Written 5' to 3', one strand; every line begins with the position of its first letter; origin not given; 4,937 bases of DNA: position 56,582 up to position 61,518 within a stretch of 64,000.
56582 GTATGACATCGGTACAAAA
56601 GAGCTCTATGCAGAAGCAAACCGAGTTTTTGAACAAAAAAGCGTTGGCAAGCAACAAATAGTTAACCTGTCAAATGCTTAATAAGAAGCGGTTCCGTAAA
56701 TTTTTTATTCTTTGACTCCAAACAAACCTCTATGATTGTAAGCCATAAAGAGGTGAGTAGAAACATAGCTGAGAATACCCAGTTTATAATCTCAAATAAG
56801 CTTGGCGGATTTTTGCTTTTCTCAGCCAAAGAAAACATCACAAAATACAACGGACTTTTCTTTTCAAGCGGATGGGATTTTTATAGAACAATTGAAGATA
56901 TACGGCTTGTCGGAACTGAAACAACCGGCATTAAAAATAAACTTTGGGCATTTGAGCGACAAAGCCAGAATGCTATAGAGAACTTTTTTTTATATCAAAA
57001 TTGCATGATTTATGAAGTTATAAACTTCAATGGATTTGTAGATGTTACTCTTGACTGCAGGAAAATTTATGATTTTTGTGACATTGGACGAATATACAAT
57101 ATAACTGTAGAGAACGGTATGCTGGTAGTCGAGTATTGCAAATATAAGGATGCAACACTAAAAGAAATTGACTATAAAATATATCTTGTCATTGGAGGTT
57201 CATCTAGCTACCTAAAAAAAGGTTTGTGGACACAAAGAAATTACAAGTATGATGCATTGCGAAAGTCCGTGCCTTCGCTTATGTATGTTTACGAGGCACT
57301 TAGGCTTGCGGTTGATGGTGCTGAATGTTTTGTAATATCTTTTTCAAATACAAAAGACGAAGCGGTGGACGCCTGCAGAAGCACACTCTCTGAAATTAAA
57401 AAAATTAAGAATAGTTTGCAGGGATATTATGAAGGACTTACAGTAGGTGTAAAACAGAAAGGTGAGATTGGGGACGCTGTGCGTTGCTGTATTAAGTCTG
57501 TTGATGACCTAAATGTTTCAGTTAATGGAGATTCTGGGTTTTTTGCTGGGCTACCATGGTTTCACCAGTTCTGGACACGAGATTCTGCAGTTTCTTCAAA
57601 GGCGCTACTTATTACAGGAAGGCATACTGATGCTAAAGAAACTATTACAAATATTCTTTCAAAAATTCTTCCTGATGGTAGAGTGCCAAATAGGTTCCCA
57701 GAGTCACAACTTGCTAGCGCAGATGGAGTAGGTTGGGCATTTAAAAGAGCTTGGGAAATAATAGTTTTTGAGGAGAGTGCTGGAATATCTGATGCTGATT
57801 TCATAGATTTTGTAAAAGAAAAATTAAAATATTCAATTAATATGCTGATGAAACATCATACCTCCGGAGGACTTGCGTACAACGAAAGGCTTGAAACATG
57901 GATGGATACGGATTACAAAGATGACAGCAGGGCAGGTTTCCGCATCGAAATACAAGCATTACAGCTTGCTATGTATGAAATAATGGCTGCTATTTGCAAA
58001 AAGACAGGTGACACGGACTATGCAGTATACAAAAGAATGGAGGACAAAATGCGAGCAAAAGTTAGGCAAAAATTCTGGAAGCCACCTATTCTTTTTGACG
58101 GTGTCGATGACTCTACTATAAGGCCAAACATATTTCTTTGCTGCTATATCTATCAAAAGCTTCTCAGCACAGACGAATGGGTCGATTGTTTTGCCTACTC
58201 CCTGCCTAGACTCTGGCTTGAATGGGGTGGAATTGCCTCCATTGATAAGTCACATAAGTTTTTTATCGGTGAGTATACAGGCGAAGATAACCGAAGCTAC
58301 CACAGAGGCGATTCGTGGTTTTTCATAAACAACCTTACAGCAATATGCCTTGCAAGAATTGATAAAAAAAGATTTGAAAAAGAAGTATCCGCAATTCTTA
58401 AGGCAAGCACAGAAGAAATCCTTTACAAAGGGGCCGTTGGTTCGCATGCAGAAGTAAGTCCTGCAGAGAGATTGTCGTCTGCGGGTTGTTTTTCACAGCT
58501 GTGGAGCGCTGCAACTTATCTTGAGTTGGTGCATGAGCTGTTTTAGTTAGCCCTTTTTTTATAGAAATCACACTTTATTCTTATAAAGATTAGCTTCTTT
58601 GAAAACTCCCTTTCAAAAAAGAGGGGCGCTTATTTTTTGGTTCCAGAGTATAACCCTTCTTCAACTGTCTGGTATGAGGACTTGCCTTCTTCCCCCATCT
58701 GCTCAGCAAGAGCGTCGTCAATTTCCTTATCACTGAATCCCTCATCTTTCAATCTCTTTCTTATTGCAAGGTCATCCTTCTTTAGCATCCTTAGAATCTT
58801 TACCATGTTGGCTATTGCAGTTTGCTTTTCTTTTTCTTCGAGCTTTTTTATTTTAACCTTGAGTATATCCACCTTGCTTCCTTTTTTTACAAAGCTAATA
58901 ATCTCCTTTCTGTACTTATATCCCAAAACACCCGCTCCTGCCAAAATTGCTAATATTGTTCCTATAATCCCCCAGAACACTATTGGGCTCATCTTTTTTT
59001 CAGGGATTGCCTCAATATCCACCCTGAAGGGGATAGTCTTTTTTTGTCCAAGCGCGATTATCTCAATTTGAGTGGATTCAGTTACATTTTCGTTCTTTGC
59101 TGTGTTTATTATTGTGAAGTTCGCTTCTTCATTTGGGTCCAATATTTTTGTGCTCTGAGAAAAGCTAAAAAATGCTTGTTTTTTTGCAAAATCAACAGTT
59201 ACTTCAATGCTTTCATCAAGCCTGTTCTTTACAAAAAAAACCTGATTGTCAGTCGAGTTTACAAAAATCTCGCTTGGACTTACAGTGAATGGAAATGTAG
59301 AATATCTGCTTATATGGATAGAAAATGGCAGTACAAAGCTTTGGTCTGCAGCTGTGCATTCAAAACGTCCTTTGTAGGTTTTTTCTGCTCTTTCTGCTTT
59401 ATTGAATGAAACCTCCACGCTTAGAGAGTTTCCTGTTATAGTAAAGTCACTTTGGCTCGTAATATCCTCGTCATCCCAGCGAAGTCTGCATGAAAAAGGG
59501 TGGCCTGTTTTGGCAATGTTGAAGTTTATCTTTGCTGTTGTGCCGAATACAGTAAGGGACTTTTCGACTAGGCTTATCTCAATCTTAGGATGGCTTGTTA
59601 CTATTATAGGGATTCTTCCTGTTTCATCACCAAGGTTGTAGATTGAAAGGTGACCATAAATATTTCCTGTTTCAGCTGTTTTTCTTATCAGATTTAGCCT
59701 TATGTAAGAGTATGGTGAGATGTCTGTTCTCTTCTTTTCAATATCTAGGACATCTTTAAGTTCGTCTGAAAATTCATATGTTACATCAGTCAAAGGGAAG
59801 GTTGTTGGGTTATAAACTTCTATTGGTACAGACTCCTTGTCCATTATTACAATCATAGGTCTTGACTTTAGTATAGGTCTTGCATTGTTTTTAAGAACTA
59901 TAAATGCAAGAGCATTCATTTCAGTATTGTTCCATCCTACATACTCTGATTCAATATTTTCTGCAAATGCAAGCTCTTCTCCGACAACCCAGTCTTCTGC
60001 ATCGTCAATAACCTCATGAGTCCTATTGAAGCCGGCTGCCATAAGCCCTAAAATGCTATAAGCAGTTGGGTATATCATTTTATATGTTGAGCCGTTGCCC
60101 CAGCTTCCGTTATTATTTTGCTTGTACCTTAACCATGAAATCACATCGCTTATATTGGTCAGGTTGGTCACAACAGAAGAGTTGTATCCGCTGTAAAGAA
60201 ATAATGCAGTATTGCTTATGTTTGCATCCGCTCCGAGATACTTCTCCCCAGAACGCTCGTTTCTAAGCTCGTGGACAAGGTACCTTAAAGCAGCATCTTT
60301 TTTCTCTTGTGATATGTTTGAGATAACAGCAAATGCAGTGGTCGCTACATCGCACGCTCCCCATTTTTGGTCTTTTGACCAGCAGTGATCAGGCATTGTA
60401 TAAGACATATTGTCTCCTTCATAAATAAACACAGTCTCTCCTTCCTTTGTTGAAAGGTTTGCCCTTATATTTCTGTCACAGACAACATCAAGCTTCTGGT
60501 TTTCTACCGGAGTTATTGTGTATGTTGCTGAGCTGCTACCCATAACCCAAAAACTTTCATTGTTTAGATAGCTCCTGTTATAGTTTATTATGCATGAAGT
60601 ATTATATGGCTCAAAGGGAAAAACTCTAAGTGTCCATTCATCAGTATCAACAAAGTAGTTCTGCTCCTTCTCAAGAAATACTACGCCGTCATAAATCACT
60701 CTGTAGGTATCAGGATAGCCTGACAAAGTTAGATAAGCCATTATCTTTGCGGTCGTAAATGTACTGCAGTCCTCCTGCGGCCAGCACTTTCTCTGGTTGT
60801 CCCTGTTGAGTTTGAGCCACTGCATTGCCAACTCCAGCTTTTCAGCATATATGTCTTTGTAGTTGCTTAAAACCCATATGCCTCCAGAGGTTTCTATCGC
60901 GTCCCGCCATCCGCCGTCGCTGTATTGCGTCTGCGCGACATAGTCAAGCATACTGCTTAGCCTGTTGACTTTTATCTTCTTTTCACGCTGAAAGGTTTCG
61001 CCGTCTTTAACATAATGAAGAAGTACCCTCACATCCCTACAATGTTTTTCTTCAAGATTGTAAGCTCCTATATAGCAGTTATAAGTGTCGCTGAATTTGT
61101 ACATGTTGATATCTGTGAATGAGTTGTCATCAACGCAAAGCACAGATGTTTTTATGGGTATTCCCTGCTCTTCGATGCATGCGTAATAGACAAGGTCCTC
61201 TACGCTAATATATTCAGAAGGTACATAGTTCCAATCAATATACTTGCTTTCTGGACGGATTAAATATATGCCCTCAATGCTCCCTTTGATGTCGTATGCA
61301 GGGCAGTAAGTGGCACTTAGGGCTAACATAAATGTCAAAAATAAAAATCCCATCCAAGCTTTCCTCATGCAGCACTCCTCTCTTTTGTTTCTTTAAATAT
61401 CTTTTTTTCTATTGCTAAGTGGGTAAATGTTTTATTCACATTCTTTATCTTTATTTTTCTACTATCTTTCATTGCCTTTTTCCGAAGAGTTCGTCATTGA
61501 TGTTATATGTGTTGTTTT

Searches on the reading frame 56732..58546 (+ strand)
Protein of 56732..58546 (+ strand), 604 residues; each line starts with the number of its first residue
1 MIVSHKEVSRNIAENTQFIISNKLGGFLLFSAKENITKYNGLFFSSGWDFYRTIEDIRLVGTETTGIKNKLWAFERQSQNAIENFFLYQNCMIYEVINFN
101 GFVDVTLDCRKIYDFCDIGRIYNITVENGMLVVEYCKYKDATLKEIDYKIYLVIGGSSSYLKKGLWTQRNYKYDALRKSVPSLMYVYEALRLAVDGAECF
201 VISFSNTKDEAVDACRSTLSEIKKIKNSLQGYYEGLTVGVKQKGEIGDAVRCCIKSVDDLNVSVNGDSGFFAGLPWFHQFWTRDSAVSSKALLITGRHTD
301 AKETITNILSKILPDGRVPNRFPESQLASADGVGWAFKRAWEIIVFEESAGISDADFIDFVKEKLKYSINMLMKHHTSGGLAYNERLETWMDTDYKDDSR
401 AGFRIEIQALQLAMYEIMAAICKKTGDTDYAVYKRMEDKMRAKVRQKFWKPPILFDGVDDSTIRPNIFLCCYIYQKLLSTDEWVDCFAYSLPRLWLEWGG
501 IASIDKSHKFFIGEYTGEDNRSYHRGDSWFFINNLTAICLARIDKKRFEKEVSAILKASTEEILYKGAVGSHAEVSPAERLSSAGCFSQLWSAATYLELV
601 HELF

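Call 10: search_protein_families(library=pfam, proteins=[window:56732-58546:+], max_evalue=0.001)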
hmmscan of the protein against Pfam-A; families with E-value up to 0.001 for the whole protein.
window:56732-58546:+ (604 aa): 2 families
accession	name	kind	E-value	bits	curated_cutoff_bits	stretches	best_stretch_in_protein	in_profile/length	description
PF06202.20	GDE_C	-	8.9e-30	104.3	21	1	270-597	18-366/367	Amylo-alpha-1,6-glucosidase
PF22422.2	MGH1-like_GH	-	0.0001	22.4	27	1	389-546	158-314/356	Mannosylglycerate hydrolase MGH1-like glycoside hydrolase domain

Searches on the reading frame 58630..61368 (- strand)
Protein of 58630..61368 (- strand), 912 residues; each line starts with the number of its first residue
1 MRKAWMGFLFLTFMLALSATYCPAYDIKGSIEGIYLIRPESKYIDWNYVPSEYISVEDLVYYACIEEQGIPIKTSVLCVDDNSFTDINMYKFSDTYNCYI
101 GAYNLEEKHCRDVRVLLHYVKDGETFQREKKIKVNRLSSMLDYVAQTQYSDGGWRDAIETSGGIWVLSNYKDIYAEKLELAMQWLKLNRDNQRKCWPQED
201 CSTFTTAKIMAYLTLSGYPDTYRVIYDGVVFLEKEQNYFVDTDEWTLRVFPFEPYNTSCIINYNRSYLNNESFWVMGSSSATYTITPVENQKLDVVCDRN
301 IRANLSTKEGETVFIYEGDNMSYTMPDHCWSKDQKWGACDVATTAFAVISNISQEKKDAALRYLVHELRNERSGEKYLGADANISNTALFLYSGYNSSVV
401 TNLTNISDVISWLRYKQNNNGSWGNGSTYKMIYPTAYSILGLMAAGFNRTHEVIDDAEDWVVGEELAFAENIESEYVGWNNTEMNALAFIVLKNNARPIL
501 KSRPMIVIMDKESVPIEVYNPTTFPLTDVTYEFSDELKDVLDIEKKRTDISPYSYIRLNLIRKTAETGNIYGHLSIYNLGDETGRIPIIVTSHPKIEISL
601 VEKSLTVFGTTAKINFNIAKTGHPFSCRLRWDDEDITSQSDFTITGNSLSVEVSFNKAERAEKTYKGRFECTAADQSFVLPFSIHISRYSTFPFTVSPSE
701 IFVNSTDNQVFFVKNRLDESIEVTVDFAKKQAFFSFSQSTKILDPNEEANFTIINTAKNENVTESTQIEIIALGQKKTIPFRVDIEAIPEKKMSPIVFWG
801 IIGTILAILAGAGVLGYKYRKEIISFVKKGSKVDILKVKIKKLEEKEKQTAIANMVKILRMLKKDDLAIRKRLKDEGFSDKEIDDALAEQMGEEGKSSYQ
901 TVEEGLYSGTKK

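Call 10: search_protein_families(library=pfam, proteins=[window:58630-61368:-], max_evalue=0.001)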
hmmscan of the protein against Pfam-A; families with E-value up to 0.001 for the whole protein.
window:58630-61368:- (912 aa): 1 family
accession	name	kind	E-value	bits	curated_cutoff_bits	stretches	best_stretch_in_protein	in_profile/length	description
PF13243.12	SQHop_cyclase_C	-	4.2e-05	23.2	26.1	0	404-462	159-217/319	Squalene-hopene cyclase C-terminal domain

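Call 87: search_protein_families(library=ncbifam, proteins=[window:58630-61365:-], max_evalue=0.01)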
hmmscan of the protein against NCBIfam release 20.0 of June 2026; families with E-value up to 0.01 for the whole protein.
window:58630-61365:- (911 aa): 1 family
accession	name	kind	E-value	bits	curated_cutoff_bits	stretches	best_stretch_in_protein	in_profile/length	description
TIGR03463.1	osq_cycl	subfamily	0.0015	16.9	851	0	405-462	479-536/634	2,3-oxidosqualene cyclase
